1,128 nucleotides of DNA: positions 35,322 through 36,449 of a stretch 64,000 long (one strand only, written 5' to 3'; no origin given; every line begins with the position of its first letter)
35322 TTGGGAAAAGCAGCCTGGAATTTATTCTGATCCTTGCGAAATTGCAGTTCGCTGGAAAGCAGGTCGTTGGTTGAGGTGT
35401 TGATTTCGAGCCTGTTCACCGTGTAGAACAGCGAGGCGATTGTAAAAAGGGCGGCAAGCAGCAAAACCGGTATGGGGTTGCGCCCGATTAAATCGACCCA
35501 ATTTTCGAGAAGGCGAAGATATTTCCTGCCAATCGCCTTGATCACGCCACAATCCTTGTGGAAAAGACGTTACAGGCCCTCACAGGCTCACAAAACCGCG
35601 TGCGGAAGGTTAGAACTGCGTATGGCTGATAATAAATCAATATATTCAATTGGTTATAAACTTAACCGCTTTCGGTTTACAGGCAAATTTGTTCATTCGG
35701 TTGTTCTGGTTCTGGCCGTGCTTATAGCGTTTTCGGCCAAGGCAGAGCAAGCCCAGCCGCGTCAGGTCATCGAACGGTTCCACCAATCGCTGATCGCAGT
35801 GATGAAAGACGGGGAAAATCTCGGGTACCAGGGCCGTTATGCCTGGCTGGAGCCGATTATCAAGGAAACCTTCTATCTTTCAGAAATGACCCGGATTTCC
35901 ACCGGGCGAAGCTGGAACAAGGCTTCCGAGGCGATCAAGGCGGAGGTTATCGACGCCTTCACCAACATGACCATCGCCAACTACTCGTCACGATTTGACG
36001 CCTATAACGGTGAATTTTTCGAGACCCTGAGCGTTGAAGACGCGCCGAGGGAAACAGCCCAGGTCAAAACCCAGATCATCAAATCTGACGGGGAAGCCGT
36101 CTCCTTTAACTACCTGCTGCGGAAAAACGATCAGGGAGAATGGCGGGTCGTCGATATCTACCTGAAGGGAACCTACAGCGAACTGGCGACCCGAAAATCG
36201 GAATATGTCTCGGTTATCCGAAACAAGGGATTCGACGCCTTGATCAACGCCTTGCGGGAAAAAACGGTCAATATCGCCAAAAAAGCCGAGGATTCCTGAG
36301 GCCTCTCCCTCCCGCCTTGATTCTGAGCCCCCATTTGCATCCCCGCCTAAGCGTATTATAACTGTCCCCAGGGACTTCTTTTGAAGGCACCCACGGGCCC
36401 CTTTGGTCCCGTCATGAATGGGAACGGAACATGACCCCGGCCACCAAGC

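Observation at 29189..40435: Aminoethylphosphonate synthesis module plus three CDP-alcohol phosphotransferases embedded in the hopanoid cluster: candidate phosphonate-headgroup lipid or hopanoid pathway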

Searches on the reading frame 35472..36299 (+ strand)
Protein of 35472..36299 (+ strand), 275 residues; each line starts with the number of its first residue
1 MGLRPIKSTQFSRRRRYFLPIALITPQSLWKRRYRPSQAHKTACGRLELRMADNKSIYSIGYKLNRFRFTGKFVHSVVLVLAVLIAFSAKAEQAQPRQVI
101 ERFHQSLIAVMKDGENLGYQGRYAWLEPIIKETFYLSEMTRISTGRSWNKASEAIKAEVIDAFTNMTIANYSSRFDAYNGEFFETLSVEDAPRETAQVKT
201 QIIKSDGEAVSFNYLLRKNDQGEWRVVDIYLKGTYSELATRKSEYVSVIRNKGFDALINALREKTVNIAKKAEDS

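Call 3: search_protein_families(library=pfam, proteins=[window:35472-36299:+], max_evalue=0.01)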
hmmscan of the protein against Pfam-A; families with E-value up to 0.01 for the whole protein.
window:35472-36299:+ (275 aa): 2 families
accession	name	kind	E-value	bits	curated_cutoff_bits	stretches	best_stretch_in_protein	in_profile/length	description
PF05494.18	MlaC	-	5e-35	121.2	26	1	103-263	3-166/166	MlaC protein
PF16156.12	DUF4864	-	0.0028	18.3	27.1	1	146-231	26-109/117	Domain of unknown function (DUF4864)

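Call 4: search_protein_families(library=ncbifam, proteins=[window:35472-36299:+], max_evalue=0.001)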
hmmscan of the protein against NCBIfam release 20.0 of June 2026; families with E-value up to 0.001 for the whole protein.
window:35472-36299:+ (275 aa): 2 families
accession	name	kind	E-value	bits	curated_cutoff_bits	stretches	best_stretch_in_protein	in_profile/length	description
TIGR03481.1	HpnM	hypoth_equivalog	9.6e-59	198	160.1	1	76-270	7-200/200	hopanoid biosynthesis associated membrane protein HpnM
NF011697.0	PRK15117.1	equivalog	1.6e-08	34.6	195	1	77-264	9-200/211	phospholipid-binding protein MlaC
